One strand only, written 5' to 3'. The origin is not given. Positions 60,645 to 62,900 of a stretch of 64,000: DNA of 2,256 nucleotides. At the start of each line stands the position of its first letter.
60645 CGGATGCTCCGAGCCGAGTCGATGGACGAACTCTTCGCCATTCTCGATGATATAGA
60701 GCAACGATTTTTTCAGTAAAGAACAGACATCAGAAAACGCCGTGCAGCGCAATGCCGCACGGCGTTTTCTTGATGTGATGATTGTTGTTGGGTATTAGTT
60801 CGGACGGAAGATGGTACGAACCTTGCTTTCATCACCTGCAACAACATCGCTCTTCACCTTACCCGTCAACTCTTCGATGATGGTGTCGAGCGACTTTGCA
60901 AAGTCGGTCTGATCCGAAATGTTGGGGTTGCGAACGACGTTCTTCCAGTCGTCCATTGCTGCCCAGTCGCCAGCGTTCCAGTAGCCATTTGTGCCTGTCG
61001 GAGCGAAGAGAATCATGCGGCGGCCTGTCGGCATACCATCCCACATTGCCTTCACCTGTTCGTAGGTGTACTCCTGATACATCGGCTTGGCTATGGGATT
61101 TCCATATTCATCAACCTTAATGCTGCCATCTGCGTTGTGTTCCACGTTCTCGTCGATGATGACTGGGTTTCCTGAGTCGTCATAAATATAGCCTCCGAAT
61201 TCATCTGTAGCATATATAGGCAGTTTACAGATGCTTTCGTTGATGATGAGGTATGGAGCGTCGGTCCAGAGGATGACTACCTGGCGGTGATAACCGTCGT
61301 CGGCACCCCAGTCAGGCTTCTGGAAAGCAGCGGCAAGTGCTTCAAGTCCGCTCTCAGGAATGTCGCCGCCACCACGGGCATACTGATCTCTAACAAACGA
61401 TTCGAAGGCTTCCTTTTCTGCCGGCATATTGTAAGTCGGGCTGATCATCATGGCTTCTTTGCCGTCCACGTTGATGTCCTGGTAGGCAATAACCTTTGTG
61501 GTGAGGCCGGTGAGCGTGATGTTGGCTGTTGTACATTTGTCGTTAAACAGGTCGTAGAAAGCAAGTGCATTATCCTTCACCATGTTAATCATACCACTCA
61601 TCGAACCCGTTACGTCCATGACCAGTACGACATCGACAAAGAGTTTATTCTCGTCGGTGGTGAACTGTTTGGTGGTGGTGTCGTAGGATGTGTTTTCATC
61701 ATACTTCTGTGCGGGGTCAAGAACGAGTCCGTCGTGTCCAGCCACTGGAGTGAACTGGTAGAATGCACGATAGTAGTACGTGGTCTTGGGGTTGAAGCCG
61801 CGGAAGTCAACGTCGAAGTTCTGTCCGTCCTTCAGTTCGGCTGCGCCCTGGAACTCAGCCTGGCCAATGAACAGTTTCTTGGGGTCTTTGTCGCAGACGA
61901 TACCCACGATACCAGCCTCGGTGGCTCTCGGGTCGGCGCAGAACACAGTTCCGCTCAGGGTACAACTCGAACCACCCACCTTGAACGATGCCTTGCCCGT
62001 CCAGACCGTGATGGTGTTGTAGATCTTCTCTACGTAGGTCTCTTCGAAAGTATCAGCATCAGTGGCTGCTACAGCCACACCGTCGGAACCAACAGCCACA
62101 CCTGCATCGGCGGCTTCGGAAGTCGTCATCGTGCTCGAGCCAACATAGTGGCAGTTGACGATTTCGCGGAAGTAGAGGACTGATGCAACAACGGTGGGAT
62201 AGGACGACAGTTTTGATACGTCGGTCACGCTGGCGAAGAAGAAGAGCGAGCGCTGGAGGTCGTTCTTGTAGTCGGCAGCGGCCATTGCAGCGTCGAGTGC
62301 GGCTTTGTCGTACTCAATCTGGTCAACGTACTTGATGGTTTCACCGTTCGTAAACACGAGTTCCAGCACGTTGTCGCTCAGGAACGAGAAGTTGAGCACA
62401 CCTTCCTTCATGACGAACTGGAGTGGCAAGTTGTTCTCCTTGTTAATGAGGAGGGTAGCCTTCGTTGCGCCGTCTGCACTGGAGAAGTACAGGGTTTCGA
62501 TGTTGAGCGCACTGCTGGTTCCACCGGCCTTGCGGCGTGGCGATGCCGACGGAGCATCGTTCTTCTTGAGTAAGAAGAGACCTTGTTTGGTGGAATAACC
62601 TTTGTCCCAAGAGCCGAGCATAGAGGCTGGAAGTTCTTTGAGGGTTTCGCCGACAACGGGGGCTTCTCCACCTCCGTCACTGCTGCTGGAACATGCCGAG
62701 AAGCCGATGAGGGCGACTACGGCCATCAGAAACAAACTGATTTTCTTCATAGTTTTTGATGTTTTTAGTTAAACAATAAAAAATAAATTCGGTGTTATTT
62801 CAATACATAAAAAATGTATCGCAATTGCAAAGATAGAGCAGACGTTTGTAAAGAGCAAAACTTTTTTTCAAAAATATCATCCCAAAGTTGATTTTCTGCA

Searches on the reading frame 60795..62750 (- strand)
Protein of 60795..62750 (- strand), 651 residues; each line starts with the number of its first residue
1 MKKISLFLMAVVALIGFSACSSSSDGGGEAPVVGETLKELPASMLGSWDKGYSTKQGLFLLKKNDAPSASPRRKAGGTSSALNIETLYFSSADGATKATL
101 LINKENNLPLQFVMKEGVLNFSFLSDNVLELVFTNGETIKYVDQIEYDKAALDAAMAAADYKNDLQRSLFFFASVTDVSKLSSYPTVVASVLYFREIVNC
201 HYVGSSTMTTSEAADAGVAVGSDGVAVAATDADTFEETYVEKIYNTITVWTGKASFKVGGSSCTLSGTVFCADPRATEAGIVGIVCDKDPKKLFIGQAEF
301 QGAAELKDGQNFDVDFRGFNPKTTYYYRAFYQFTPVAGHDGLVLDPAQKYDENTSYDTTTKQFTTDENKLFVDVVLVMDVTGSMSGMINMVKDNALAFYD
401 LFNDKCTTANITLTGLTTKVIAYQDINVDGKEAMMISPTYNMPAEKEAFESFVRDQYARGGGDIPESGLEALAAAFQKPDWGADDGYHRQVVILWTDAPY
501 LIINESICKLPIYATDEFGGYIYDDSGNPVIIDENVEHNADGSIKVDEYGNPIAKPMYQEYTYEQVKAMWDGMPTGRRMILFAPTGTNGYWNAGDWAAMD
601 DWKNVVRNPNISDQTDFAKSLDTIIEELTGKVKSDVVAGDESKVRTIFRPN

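Call 86: find_encoding_contigs(protein=window:60795-62750:-, flank=10000, max_places=2)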
Protein window:60795-62750:- (651 aa): no gene with exactly this product is on record in the collection.
